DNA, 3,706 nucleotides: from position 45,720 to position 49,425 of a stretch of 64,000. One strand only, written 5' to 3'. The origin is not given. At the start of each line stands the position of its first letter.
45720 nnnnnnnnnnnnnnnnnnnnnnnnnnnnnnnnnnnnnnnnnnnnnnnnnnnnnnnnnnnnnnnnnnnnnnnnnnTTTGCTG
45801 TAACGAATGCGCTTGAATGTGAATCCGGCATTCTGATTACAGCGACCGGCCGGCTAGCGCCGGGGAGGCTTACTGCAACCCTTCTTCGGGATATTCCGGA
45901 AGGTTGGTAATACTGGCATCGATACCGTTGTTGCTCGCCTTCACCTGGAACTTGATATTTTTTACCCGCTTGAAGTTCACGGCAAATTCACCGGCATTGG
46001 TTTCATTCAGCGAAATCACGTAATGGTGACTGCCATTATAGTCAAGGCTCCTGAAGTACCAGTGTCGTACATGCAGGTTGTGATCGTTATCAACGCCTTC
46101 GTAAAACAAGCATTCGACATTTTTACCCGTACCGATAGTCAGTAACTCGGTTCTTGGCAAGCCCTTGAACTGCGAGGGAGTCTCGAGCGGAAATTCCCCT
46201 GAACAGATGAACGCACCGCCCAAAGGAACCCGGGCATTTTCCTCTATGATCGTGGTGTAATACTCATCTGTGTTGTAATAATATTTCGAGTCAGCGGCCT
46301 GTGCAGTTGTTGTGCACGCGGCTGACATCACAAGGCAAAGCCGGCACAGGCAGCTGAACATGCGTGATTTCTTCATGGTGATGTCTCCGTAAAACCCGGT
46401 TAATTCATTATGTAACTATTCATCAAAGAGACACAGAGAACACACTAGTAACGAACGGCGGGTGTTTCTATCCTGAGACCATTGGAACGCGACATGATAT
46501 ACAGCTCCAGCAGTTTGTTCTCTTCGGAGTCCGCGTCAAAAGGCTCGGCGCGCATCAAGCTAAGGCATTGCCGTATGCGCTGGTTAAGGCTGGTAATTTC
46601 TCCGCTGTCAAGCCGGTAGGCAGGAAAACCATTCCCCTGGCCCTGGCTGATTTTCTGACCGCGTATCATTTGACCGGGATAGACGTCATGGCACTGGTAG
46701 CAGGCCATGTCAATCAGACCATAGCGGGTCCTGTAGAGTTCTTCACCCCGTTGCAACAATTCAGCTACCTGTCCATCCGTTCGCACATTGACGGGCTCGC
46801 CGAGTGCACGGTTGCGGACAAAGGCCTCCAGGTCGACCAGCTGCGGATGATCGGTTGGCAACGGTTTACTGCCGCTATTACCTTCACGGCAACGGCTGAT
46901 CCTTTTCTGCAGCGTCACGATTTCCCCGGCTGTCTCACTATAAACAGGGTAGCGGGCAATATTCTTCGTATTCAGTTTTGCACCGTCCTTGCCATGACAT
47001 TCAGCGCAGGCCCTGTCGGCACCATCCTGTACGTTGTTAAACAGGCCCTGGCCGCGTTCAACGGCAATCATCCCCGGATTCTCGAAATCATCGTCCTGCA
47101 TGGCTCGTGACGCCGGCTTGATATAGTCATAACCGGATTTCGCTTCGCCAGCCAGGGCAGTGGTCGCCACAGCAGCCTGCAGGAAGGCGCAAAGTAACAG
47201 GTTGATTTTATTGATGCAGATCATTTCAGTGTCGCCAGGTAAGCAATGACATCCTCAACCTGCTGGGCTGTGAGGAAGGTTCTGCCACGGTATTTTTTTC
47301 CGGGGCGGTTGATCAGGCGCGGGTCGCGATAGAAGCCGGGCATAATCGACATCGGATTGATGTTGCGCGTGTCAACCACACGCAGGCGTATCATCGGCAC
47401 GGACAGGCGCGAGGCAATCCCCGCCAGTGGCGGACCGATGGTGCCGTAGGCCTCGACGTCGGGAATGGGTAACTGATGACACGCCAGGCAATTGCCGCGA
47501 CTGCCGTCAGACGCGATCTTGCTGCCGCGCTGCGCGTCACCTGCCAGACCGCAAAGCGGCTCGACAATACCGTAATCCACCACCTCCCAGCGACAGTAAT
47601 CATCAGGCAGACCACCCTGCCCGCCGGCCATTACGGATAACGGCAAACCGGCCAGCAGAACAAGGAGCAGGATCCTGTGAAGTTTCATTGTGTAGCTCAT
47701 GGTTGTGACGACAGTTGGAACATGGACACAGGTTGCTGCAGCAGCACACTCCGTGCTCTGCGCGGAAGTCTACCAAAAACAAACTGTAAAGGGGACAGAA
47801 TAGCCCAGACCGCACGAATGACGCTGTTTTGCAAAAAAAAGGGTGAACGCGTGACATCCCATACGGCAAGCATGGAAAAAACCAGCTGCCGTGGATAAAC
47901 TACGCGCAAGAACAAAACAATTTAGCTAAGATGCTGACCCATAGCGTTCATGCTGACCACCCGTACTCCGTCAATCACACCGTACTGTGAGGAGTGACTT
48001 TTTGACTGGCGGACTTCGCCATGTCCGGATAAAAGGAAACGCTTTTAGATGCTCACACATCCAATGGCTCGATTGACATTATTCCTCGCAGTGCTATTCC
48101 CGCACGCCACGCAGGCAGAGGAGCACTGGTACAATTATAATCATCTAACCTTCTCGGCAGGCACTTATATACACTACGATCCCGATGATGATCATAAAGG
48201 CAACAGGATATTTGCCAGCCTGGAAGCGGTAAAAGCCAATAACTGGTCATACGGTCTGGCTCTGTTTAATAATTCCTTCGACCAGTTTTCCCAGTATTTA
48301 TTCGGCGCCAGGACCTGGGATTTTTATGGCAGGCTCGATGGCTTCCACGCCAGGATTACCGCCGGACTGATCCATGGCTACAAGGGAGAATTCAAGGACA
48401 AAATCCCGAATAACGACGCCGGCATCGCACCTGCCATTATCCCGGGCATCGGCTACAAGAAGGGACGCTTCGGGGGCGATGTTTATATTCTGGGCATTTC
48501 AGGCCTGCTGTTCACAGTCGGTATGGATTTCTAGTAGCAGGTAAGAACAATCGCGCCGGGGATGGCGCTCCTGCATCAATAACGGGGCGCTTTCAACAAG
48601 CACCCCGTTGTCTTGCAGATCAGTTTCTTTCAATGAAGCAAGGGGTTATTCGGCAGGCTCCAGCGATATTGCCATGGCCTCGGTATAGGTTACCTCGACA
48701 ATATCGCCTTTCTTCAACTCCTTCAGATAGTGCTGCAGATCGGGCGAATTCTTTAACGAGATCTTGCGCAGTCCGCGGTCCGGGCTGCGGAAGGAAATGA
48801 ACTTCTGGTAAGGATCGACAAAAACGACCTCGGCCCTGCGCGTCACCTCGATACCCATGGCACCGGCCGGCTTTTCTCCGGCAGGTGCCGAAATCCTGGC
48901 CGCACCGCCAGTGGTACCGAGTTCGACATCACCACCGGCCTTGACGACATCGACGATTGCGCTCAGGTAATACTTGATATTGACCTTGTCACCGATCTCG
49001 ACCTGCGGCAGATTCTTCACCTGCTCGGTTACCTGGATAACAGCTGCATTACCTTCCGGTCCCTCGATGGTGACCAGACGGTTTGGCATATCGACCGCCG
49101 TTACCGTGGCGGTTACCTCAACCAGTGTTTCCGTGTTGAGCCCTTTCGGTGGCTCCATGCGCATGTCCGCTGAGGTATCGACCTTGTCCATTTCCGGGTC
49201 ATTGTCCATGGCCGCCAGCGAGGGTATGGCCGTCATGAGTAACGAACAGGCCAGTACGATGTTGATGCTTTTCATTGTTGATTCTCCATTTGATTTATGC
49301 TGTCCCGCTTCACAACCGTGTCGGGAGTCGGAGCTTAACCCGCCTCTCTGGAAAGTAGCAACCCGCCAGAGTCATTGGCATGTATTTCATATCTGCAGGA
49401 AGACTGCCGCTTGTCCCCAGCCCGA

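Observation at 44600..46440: Low-GC islet of small orphan proteins between the PAP2 gene and soxA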

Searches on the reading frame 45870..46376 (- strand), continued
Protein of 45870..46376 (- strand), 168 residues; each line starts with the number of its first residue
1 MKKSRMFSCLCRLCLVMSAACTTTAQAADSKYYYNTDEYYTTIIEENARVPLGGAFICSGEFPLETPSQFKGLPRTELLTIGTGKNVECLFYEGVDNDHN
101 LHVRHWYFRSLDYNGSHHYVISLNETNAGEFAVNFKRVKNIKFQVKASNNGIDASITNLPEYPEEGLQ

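Call 73: find_related_loci(query=A6, collection=viral_contigs, flank=6000)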
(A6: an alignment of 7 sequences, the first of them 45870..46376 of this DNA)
Query A6 (168 aa) in viral_contigs; peptide patterns used: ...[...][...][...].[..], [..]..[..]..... (x = any residue, [..] = any of these).
66 stretches matched a pattern, but none encodes a relative of the query by tblastn (E <= 1e-3).

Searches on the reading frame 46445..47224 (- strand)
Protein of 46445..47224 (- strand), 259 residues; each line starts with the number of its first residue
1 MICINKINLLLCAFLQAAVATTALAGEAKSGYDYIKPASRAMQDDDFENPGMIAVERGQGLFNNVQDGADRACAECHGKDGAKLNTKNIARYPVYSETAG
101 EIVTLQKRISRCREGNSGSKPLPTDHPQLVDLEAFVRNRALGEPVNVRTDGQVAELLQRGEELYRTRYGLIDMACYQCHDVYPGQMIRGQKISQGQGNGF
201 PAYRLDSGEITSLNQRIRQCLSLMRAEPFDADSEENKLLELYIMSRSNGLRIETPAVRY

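Call 5: search_protein_families(library=pfam, proteins=[window:46445-47224:-], max_evalue=0.1)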
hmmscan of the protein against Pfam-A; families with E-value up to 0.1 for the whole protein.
window:46445-47224:- (259 aa): 7 families
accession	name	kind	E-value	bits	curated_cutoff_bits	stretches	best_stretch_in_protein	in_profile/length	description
PF21342.2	SoxA-TsdA_cyt-c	-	1.3e-31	108.9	27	2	57-145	1-88/88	SoxA/TsdA, cytochrome c domain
PF09086.16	DUF1924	-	0.00016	22.4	22.5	1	54-83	7-39/96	Domain of unknown function (DUF1924)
PF13442.11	Cytochrome_CBB3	-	0.00019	22.1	27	0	61-87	9-25/68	Cytochrome C oxidase, cbb3-type, subunit III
PF00034.26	Cytochrom_C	-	0.0019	19.9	21.3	0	55-86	1-25/90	Cytochrome c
PF11845.13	Tll0287-like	-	0.031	15.1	24.1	0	69-103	98-136/144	Tll0287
PF14522.11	Cytochrome_C7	-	0.042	14.1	24.8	0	70-83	13-54/67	Cytochrome c7 and related cytochrome c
PF09699.15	Paired_CXXCH_1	-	0.042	14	20.6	0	174-180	31-37/41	Doubled CXXCH motif (Paired_CXXCH_1)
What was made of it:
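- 46445..47700 (-): soxX (47221-47700) and soxA (46445-47224), the conserved operon to which sec168 is appended. Pfam SoxA-TsdA_cyt-c (call 5).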

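Call 6: search_protein_families(library=ncbifam, proteins=[window:46445-47224:-], max_evalue=0.1)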
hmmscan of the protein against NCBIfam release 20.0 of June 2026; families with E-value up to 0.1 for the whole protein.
window:46445-47224:- (259 aa): 4 families
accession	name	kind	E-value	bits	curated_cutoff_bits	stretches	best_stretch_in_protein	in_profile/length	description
TIGR04484.1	thiosulf_SoxA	equivalog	1.7e-57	194.2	110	1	50-258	1-211/212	sulfur oxidation c-type cytochrome SoxA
NF050122.1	bc1_QcrC_actin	exception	0.0013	18.1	200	1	32-182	22-154/253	cytochrome bc1 complex diheme cytochrome c subunit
TIGR01904.2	GSu_C4xC__C2xCH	domain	0.033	13.9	27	0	69-85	48-64/73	CxxxxCH/CxxCH domain c-type cytochrome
TIGR01522.1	ATPase-IIA2_Ca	equivalog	0.08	10.7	798.3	0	29-67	614-652/854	calcium-transporting P-type ATPase, PMR1-type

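Call 75: find_related_loci(query=window:46445-47224:-, collection=metagenome_contigs, flank=3000)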
Query window:46445-47224:- (259 aa) in metagenome_contigs; peptide patterns used: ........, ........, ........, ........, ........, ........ (x = any residue, [..] = any of these).
365 stretches matched a pattern; 190 encode a relative of the query (tblastn E <= 1e-3); the best 80 are kept; 80 distinct loci.
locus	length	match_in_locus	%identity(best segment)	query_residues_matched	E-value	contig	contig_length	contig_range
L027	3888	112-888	99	1-259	3e-180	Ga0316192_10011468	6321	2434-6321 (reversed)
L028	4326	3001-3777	98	1-259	1e-177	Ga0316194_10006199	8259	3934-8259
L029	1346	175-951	89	1-259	4e-173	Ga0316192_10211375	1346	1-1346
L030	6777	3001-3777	88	1-259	4e-156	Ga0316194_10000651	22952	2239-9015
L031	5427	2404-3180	91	1-259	1e-155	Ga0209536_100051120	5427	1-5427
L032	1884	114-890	82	1-259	5e-153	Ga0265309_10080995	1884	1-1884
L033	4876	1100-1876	79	1-259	9e-141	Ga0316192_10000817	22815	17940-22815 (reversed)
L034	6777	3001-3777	79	1-259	2e-140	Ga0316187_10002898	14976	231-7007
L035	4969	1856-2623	79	4-259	9e-139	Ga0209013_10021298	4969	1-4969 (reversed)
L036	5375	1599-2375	76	1-259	1e-134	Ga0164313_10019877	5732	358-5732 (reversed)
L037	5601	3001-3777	76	1-259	1e-133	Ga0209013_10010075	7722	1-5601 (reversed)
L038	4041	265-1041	76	1-259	2e-135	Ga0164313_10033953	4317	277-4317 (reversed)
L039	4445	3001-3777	76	1-259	9e-134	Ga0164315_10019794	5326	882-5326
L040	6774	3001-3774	76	1-259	2e-132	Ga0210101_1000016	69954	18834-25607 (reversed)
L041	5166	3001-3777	77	1-259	6e-132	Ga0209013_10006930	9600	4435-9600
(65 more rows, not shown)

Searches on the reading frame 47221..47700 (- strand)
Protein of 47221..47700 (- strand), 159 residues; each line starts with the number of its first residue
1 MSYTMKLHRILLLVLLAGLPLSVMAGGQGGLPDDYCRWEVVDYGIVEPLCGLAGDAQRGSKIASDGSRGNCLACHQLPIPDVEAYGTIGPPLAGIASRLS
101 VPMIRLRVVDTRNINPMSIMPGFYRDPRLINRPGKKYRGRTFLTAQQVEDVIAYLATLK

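Call 5: search_protein_families(library=pfam, proteins=[window:47221-47700:-], max_evalue=0.1)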
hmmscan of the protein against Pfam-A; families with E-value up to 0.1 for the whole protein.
window:47221-47700:- (159 aa): 1 family
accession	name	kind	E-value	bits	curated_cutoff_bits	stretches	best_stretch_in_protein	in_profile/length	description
PF00034.26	Cytochrom_C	-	2.8e-07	32.2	21.3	1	57-159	2-90/90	Cytochrome c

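Call 6: search_protein_families(library=ncbifam, proteins=[window:47221-47700:-], max_evalue=0.1)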
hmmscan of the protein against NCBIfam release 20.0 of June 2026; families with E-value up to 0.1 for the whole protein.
window:47221-47700:- (159 aa): 3 families
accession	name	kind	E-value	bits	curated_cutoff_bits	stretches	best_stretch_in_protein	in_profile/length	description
TIGR04485.1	thiosulf_SoxX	equivalog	2.8e-22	79.2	61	1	68-158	2-78/78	sulfur oxidation c-type cytochrome SoxX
TIGR02603.1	CxxCH_TIGR02603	domain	0.00087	19.3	68.15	1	54-106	1-45/134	putative heme-binding domain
NF052248.1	SorU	equivalog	0.025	14.8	100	1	62-95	4-35/72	SorU family sulfite dehydrogenase c-type cytochrome subunit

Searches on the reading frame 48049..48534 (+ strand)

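Call 5: search_protein_families(library=pfam, proteins=[window:48049-48534:+], max_evalue=0.1)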
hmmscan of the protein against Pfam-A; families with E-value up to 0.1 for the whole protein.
window:48049-48534:+ (161 aa): 0 families

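Call 6: search_protein_families(library=ncbifam, proteins=[window:48049-48534:+], max_evalue=0.1)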
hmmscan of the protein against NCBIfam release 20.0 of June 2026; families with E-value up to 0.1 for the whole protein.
window:48049-48534:+ (161 aa): 0 families

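Call 53: search_protein_families(library=phrogs, proteins=[window:48049-48534:+], max_evalue=0.1)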
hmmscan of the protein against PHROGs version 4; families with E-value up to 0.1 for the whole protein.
window:48049-48534:+ (161 aa): 1 family
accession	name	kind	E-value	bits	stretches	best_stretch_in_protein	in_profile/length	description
phrog_3600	-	moron, auxiliary metabolic gene and host takeover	2.8e-06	27.6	1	61-155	213-298/315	antimicrobial peptide resistance and lipid A acylation protein PagP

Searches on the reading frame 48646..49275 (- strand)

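Call 5: search_protein_families(library=pfam, proteins=[window:48646-49275:-], max_evalue=0.1)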
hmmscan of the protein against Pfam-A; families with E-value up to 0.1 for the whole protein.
window:48646-49275:- (209 aa): 1 family
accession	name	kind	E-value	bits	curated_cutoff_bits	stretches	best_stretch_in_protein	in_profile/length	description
PF11518.13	DUF3221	-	0.088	13.6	26.4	0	74-103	35-62/82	Protein of unknown function (DUF3221)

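Call 6: search_protein_families(library=ncbifam, proteins=[window:48646-49275:-], max_evalue=0.1)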
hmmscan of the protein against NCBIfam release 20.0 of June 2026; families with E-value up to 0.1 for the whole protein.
window:48646-49275:- (209 aa): 2 families
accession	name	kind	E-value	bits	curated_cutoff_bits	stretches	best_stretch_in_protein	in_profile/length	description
NF058647.1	lipo_LytA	equivalog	0.0026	17.9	110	0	171-200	65-94/107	acidic lipoprotein LytA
NF045810.1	GcvH_rel_desulf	equivalog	0.038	13.7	150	1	109-191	59-139/167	GcvH-related protein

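Call 53: search_protein_families(library=phrogs, proteins=[window:48646-49275:-], max_evalue=0.1)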
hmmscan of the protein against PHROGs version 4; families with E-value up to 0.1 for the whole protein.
window:48646-49275:- (209 aa): 1 family
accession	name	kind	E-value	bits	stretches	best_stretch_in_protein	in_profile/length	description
phrog_208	-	unknown function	0.03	15.2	1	151-199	4-53/64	-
